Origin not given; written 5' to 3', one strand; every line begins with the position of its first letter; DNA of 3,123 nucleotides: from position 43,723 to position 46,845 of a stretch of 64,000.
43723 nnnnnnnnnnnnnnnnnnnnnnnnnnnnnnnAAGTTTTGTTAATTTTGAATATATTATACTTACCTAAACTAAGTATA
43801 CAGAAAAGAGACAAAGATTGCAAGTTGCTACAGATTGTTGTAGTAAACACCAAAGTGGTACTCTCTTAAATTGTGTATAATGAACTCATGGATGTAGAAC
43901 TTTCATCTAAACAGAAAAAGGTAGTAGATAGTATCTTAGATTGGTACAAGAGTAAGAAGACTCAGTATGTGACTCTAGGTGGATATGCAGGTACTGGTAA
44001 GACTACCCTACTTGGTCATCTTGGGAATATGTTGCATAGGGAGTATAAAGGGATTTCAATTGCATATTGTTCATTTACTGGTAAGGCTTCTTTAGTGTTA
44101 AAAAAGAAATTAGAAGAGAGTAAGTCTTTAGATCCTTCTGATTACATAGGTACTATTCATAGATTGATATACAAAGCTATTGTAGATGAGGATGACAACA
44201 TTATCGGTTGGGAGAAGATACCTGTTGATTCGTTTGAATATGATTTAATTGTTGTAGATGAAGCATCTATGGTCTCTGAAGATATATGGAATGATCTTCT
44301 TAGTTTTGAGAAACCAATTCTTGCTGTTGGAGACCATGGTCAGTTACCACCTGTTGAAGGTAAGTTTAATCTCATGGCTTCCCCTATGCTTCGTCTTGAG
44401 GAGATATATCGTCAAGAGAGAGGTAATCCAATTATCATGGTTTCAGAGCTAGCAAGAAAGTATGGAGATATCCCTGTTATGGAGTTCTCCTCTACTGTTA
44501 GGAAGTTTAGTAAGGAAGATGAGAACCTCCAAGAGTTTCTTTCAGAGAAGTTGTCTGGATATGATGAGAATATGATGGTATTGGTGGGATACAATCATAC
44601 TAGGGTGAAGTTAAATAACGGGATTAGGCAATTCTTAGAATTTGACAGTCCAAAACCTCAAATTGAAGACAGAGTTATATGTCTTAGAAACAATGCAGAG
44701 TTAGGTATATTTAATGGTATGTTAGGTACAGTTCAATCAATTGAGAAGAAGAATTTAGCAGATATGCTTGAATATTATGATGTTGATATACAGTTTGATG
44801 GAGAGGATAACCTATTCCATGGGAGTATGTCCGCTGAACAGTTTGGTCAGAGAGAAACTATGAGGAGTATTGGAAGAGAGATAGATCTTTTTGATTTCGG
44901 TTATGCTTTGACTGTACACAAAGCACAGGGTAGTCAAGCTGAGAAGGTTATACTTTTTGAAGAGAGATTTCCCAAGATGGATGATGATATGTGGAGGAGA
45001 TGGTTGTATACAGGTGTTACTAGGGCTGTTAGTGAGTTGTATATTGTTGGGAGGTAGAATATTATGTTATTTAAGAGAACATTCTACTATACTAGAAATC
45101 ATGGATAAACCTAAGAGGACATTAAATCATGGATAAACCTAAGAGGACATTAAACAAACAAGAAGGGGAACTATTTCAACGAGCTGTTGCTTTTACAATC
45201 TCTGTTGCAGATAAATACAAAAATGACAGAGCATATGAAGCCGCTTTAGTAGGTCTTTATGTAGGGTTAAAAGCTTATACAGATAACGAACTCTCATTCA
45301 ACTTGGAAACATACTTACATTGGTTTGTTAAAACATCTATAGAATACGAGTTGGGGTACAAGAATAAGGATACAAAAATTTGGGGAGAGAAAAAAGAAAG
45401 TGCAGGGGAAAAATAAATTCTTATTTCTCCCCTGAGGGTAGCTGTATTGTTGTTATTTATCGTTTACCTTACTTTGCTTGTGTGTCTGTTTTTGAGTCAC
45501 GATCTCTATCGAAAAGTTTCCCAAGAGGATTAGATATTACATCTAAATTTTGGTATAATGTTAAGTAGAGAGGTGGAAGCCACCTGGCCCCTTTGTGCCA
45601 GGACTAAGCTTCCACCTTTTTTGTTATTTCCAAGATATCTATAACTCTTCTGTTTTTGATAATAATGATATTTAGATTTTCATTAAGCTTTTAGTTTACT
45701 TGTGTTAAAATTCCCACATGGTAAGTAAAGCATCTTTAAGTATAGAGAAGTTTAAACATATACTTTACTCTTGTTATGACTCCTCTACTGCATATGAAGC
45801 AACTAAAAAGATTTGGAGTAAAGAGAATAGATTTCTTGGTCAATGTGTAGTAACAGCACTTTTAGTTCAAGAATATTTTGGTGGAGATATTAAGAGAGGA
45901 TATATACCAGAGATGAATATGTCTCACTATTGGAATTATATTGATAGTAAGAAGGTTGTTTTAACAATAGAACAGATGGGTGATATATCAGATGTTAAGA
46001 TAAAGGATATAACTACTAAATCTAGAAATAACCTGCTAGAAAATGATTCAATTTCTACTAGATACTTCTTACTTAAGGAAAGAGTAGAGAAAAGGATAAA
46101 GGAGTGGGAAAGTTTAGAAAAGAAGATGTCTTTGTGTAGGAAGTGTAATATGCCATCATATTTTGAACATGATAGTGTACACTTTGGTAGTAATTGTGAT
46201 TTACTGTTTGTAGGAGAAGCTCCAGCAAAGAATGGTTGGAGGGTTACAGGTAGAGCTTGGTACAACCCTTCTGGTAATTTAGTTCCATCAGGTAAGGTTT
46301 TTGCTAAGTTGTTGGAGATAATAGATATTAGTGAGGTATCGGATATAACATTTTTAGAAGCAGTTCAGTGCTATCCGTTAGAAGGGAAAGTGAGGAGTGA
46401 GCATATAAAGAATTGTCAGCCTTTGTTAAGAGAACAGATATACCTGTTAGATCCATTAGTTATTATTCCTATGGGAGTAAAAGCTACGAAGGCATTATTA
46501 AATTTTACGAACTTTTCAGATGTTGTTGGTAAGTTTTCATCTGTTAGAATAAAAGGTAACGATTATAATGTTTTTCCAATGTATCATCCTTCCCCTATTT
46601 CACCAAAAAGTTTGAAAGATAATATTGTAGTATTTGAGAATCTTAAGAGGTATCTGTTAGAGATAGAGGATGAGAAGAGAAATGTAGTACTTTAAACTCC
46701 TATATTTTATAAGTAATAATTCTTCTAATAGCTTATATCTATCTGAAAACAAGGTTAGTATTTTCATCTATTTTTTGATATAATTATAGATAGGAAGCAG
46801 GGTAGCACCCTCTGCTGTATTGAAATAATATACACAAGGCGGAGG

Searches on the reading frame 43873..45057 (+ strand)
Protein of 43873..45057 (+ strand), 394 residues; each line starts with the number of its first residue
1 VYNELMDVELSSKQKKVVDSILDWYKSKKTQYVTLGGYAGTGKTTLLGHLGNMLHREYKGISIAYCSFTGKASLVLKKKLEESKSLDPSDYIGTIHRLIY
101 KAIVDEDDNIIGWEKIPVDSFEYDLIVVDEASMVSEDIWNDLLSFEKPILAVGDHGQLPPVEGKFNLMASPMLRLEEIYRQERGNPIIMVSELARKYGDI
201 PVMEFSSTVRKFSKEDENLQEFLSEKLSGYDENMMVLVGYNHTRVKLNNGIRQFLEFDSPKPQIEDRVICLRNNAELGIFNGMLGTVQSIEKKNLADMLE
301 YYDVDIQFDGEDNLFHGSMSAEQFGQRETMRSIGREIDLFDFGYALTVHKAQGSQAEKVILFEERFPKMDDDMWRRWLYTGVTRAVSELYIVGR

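Call 8: search_protein_families(library=pfam, proteins=[window:43873-45057:+], max_evalue=0.001)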
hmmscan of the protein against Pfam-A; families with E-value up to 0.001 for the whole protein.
window:43873-45057:+ (394 aa): 11 families
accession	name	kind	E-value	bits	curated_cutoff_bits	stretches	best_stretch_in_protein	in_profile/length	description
PF13604.12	AAA_30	-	5.2e-19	69.2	27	1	10-192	2-166/191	AAA domain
PF13245.12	AAA_19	-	2.8e-17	63.6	25.1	1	30-161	11-132/134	AAA domain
PF13538.12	UvrD_C_2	-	2.8e-16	59.5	27.4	1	343-392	2-52/52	UvrD-like helicase C-terminal domain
PF05970.20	PIF1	-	3.3e-09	37.1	25.9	1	10-150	2-130/223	PIF1-like helicase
PF18335.7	SH3_13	-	4.1e-07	30.1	41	1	263-294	27-58/65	ATP-dependent RecD-like DNA helicase SH3 domain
PF01443.25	Viral_helicase1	-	3.1e-06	27.6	21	0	327-392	169-227/228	Viral superfamily 1 RNA helicase core domain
PF25199.1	nSTAND_NTPase5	-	9.2e-06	26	34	1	14-67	25-77/145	Novel STAND NTPase 5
PF13401.12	AAA_22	-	4.4e-05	24.2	27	1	33-147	8-109/130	AAA domain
PF13086.12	AAA_11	-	7.5e-05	23.1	27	0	122-161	213-253/257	AAA domain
PF00580.27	UvrD-helicase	-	0.00039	20.6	23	1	38-110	21-97/271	UvrD/REP helicase N-terminal domain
PF24883.2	NPHP3_N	-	0.00072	20.2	24.8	0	20-72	11-64/164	Nephrocystin 3, N-terminal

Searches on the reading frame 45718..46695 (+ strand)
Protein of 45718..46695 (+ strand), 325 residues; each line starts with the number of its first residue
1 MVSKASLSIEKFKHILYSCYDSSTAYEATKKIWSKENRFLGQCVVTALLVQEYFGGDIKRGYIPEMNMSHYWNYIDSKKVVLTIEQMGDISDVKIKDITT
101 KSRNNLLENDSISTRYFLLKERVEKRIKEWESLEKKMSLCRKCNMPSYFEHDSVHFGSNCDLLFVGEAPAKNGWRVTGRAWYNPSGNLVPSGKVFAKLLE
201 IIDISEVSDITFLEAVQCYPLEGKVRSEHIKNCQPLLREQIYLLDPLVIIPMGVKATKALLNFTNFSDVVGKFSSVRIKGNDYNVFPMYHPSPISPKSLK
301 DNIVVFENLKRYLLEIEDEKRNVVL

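Call 8: search_protein_families(library=pfam, proteins=[window:45718-46695:+], max_evalue=0.001)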
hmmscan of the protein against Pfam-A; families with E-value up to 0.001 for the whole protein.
window:45718-46695:+ (325 aa): 2 families
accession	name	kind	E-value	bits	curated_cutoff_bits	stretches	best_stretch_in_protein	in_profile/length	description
PF24585.1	YunG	-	3.9e-24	85.5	27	1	9-127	2-115/116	YunG protein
PF03167.25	UDG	-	2.4e-18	67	24.3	1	159-302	7-129/141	Uracil DNA glycosylase superfamily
